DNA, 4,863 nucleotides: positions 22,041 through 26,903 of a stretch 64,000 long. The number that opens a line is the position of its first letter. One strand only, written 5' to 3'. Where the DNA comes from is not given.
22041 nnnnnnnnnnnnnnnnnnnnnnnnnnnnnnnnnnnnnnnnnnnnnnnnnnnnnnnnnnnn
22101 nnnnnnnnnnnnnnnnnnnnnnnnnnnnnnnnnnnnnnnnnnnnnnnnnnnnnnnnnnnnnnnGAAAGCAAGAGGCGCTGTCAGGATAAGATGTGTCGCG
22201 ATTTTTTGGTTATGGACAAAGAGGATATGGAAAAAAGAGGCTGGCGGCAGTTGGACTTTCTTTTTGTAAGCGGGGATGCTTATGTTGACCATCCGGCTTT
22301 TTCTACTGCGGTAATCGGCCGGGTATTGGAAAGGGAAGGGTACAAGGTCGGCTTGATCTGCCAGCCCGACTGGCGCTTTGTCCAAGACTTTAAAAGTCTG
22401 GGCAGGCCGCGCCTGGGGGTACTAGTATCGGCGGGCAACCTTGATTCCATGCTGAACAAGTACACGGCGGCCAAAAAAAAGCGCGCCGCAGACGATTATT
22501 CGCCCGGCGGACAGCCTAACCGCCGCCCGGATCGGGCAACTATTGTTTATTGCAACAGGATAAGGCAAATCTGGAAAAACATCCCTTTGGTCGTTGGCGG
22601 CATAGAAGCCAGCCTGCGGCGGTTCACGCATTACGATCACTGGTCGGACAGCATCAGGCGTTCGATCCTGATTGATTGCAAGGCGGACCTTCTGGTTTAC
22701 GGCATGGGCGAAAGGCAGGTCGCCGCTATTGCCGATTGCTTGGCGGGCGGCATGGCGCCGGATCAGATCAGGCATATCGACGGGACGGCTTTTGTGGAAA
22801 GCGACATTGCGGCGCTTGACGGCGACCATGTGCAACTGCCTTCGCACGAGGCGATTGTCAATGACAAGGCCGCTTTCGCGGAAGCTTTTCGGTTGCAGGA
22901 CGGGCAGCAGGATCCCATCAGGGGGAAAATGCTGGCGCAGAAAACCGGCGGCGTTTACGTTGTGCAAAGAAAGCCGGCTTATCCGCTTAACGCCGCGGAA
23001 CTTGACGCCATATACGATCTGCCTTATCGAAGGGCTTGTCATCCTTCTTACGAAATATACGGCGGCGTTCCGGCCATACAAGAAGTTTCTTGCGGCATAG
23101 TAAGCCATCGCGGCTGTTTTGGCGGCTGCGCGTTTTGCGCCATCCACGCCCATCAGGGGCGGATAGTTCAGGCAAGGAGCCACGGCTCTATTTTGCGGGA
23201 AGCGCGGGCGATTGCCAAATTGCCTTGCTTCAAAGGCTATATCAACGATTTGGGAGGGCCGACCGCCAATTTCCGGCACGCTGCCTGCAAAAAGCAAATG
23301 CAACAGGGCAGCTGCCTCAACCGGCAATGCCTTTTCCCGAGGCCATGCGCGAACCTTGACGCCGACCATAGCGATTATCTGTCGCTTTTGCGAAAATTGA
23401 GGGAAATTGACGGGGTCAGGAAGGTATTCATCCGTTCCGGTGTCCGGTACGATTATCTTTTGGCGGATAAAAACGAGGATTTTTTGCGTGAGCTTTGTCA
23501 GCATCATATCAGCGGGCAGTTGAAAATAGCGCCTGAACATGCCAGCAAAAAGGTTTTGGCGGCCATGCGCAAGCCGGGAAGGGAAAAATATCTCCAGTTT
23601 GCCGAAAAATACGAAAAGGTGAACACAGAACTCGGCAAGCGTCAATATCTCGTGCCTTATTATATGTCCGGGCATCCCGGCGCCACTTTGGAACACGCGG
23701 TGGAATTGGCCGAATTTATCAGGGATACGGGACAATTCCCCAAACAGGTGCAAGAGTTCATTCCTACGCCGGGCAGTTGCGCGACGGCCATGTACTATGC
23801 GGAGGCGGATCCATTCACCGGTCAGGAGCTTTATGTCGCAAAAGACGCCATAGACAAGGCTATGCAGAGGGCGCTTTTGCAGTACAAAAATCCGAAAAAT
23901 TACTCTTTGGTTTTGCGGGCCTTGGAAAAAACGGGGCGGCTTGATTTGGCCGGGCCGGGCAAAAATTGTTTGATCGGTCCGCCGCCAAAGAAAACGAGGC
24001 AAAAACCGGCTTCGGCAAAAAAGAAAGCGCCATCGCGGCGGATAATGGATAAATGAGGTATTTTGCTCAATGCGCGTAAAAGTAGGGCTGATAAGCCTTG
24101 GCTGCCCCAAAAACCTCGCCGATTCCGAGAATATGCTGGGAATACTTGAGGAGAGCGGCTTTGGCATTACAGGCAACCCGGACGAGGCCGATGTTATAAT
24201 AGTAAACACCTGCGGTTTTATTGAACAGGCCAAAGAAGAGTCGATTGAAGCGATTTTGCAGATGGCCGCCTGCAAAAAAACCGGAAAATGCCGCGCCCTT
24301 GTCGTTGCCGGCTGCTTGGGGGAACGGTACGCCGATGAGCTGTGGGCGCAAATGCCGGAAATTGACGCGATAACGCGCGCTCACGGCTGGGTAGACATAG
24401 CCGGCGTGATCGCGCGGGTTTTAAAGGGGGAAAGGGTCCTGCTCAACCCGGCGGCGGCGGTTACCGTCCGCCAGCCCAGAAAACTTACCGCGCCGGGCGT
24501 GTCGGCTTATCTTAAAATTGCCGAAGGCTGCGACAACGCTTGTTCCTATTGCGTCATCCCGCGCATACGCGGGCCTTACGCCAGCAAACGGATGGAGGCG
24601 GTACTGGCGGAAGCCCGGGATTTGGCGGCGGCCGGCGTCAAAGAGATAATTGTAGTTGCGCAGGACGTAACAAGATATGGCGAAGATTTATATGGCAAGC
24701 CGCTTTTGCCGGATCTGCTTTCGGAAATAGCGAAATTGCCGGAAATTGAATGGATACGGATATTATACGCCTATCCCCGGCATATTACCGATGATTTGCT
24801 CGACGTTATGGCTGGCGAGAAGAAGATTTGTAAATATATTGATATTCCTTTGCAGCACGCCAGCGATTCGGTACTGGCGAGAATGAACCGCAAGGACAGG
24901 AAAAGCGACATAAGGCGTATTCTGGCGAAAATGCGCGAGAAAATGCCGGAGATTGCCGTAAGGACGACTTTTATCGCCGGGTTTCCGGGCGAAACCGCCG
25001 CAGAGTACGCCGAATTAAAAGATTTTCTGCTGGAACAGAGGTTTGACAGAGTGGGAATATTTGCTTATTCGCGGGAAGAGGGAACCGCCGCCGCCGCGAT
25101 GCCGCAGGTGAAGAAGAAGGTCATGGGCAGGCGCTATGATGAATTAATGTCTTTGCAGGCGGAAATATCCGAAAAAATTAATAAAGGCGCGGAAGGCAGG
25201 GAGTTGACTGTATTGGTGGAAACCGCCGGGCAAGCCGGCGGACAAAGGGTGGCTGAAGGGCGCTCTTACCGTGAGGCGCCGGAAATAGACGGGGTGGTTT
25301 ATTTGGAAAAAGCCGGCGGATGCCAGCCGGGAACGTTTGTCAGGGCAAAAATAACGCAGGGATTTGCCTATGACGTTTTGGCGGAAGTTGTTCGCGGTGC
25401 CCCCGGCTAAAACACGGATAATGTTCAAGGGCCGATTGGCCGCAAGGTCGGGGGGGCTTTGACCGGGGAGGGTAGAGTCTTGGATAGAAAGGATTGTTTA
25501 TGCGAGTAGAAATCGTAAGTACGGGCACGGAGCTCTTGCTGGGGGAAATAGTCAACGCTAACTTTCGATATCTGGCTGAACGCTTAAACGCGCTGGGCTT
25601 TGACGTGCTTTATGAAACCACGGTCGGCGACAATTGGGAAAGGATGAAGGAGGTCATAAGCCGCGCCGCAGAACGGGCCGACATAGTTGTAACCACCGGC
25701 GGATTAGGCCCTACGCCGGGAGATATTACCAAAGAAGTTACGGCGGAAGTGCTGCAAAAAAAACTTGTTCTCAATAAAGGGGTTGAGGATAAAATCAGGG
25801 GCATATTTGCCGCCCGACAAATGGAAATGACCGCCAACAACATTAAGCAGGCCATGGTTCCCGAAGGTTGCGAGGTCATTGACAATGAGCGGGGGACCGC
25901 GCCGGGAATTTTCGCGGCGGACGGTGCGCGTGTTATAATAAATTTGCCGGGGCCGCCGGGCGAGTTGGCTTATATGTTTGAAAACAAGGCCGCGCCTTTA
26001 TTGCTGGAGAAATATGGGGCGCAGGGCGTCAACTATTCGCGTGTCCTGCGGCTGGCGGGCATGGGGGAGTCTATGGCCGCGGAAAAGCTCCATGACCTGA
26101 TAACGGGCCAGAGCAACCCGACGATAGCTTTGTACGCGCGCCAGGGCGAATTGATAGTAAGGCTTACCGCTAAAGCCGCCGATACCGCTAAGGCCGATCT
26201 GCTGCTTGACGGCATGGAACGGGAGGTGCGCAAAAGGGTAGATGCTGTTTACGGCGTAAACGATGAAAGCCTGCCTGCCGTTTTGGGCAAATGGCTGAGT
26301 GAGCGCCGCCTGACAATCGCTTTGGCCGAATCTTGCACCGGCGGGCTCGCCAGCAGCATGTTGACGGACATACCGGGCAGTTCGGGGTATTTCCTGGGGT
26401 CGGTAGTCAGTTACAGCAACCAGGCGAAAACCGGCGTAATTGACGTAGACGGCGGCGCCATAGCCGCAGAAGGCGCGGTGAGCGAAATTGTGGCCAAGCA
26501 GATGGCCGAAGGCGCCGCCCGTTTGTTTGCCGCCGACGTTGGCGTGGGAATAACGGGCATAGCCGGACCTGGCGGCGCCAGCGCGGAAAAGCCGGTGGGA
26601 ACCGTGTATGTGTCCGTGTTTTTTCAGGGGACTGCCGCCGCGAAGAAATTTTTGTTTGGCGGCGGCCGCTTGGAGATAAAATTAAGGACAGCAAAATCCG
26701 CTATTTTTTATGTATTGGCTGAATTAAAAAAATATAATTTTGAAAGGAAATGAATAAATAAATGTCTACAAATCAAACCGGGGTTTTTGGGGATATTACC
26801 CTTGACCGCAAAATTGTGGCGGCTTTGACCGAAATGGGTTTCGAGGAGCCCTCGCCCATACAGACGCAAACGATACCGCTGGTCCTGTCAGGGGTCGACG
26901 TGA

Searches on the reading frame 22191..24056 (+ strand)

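Call 23: search_protein_families(library=pfam, proteins=[window:22191-24056:+], max_evalue=0.00001)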
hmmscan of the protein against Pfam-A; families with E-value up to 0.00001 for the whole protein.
window:22191-24056:+ (621 aa): 3 families
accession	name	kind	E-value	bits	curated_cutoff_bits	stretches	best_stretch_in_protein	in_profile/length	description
PF08497.15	Radical_SAM_N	-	4.6e-126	420.6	25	1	5-300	1-299/301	Radical SAM N-terminal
PF11842.13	DUF3362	-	3.6e-24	86.1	27.6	1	519-615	2-106/151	Domain of unknown function (DUF3362)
PF04055.27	Radical_SAM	-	2.7e-10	41.1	29.5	1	304-510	2-166/166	Radical SAM superfamily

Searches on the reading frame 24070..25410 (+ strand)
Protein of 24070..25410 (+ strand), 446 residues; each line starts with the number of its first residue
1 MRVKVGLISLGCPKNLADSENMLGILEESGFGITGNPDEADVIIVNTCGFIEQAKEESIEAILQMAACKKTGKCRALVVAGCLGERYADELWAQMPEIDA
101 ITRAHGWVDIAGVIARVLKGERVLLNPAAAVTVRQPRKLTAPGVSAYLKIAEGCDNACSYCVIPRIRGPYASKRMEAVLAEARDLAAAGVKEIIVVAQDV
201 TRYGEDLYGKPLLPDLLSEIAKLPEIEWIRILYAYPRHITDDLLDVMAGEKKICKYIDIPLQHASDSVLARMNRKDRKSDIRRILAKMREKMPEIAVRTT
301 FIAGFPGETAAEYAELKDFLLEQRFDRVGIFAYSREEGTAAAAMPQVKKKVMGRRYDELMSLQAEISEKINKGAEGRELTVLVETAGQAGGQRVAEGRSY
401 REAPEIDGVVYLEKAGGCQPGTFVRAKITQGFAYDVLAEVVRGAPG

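Call 23: search_protein_families(library=pfam, proteins=[window:24070-25410:+], max_evalue=0.00001)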
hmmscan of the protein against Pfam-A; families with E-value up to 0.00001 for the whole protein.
window:24070-25410:+ (446 aa): 3 families
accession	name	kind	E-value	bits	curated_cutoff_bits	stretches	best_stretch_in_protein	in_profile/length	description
PF00919.26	UPF0004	-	4.5e-26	91.2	27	1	4-101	1-96/98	Uncharacterized protein family UPF0004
PF04055.27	Radical_SAM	-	2.3e-22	80.4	29.5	1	150-320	3-166/166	Radical SAM superfamily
PF18693.7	TRAM_2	-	3.8e-15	56.3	27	1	376-441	2-63/63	TRAM domain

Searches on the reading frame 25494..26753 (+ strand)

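Call 23: search_protein_families(library=pfam, proteins=[window:25494-26753:+], max_evalue=0.00001)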
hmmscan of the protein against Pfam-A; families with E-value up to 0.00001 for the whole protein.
window:25494-26753:+ (419 aa): 3 families
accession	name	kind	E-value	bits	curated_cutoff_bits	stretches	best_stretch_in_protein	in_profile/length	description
PF02464.23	CinA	-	1.8e-47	161.3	23.5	1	258-408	2-152/155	Competence-damaged protein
PF00994.29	MoCF_biosynth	-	2e-32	112.3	26.6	1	6-170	1-142/144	Probable molybdopterin binding domain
PF18146.6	CinA_KH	-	1.3e-21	76.9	27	1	182-251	1-70/73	Damage-inducible protein CinA KH domain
